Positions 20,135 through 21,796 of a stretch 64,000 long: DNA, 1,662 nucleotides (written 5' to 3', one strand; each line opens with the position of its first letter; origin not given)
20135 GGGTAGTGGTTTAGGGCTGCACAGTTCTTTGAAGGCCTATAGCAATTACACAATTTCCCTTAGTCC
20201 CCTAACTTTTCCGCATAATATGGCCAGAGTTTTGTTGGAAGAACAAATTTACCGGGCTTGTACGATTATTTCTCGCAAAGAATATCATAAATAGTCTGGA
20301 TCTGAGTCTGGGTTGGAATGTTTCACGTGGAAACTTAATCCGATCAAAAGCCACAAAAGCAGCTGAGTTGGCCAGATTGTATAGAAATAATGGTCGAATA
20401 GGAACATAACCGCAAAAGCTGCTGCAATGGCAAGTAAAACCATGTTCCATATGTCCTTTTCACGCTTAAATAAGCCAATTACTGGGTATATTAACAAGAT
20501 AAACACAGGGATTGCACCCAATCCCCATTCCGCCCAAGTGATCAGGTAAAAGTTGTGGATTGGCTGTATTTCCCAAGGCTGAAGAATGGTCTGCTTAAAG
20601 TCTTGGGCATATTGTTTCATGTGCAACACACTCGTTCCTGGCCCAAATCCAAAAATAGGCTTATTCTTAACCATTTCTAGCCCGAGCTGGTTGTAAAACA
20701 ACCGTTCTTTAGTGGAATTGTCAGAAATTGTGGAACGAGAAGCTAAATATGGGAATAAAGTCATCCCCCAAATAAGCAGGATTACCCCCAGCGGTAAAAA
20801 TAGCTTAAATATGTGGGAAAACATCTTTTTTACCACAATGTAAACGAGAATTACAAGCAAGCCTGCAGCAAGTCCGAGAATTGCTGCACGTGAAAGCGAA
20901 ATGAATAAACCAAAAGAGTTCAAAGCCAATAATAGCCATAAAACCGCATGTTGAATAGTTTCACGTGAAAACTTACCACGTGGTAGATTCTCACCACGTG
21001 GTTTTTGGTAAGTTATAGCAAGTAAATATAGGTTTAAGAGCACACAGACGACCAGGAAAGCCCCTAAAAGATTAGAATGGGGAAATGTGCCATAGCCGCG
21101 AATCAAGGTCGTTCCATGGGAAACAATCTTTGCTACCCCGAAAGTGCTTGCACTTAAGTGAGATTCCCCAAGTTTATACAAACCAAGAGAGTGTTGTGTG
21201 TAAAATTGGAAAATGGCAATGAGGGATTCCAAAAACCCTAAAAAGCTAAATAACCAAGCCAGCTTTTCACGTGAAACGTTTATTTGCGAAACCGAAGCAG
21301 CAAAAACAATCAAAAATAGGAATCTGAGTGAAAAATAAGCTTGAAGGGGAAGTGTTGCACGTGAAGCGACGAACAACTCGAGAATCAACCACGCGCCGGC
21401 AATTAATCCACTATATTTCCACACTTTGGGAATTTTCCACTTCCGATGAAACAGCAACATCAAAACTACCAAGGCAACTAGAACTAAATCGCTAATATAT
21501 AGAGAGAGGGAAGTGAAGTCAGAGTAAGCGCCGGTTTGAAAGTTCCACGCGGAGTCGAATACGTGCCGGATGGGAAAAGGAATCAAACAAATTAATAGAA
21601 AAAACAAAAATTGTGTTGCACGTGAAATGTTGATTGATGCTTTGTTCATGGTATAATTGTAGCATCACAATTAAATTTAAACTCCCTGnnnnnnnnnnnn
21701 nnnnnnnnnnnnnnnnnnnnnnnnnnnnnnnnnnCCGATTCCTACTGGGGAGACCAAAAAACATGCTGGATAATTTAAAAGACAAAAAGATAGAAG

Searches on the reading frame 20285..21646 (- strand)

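Call 25: search_protein_families(library=pfam, proteins=[window:20285-21646:-], max_evalue=0.001)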
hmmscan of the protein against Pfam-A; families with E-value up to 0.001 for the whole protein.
window:20285-21646:- (453 aa): 1 family
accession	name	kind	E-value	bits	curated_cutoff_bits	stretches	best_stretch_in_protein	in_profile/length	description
PF04932.20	Wzy_C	-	1.2e-15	58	31.7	1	239-378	2-144/149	O-Antigen ligase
